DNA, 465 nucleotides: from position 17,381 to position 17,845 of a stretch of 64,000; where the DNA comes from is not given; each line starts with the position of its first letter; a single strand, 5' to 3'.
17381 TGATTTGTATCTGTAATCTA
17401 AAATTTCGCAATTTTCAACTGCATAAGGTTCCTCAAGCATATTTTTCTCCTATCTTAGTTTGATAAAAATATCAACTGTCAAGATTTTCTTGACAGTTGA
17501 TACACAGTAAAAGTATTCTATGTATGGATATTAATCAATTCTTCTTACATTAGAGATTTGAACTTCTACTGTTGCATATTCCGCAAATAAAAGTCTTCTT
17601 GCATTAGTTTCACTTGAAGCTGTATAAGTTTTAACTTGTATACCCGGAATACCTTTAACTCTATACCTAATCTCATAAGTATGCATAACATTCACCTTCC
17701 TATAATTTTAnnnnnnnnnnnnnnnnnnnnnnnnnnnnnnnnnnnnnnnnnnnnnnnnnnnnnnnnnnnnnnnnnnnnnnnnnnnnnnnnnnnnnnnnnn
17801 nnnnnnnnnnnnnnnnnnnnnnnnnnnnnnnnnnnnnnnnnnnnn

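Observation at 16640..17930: Cluster of four tiny genes (two paralogous four-Cys zinc ribbons, a 51-aa protein, a small membrane protein) next to an IS element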

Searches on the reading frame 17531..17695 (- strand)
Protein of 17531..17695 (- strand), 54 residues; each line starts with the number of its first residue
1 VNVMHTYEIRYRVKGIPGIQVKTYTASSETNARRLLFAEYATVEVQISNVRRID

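Call 4: search_protein_families(library=pfam, proteins=[window:17531-17695:-], max_evalue=1)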
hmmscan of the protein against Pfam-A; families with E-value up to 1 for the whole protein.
window:17531-17695:- (54 aa): 0 families

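Call 15: search_dna_similar(query=window:17534-17686:-, collection=phages, mode=protein, max_evalue=10)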
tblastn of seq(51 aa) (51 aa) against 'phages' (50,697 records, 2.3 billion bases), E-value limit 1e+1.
No match.

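Call 36: find_encoding_contigs(protein=window:17531-17686:-, flank=10000, max_places=10)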
Protein window:17531-17686:- (51 aa): 3 contigs read that carry it; 3 places shown.
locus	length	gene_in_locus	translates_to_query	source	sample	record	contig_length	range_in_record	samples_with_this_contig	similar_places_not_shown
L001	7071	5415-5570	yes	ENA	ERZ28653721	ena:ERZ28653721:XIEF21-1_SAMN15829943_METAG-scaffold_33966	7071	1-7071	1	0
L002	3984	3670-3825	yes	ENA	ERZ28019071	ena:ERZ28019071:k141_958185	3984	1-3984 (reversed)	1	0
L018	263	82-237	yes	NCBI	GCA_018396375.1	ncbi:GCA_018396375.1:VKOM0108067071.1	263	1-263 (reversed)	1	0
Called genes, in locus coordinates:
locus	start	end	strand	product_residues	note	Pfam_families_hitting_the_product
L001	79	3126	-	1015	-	PF03065:Glyco_hydro_57 (faint), PF01074:Glyco_hydro_38N, PF09261:Alpha-mann_mid, PF07748:Glyco_hydro_38C, PF17677:Glyco_hydro38C2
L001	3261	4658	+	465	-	PF00665:rve, PF13683:rve_3, PF13333:rve_2 (weak)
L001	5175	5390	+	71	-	-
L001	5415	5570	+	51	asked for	-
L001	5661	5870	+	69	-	-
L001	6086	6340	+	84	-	-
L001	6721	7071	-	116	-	?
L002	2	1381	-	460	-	?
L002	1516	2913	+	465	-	PF00665:rve, PF13683:rve_3, PF13333:rve_2 (weak)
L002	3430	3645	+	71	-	-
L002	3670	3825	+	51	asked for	-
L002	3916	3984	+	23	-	?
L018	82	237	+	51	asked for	-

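Call 53: search_protein_families(library=phrogs, proteins=[window:17534-17686:-], max_evalue=1)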
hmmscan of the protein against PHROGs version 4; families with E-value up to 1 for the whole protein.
window:17534-17686:- (51 aa): 0 families

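Call 54: search_protein_families(library=padloc, proteins=[window:17534-17686:-], max_evalue=1)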
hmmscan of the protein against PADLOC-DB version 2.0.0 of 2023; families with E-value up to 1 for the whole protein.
window:17534-17686:- (51 aa): 0 families

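Call 55: search_protein_families(library=ncbifam, proteins=[window:17534-17686:-], max_evalue=1)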
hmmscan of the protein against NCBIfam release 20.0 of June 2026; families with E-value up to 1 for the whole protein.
window:17534-17686:- (51 aa): 1 family
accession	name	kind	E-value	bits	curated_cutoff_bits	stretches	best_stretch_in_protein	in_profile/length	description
NF033153.2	phage_ICD_like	subfamily_domain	0.046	13.8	25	1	17-37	18-38/48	host cell division inhibitor Icd-like protein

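Call 56: predict_structure(protein=window:17534-17686:-)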
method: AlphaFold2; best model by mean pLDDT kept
length: 51 residues; sequences in the alignment: 1
mean_pLDDT: 94.7   pTM: 0.73
mean pLDDT of the five models: 94.7, 91.6, 87.4, 82.4, 70.1
residues with pLDDT >= 90: 48; 70-90: 3; 50-70: 0; < 50: 0
segments of 3 or more residues with pLDDT < 50: none
pLDDT, mean of each block of 10 residues (from residue 1): 95 94 95 94 96 87
secondary structure, 60 per line:
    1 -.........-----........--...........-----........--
elements in order: E2-10 E16-23 H26-36 E42-49

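Call 69: find_related_loci(query=window:17534-17686:-, collection=viral_contigs, flank=5000)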
Query seq(51 aa) (51 aa) in viral_contigs; peptide patterns used: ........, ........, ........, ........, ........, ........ (x = any residue, [..] = any of these).
19 stretches matched a pattern, but none encodes a relative of the query by tblastn (E <= 1e-3).

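Call 71: search_dna_similar(query=window:17534-17686:-, collection=plasmids, mode=protein, max_evalue=1)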
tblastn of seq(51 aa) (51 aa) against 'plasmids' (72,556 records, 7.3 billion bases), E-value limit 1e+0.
No match.

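Call 82: search_solved_structures(query=window:17534-17686:-, max_evalue=10)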
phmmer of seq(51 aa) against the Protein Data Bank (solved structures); distinct sequences matched with E-value up to 10: 0.
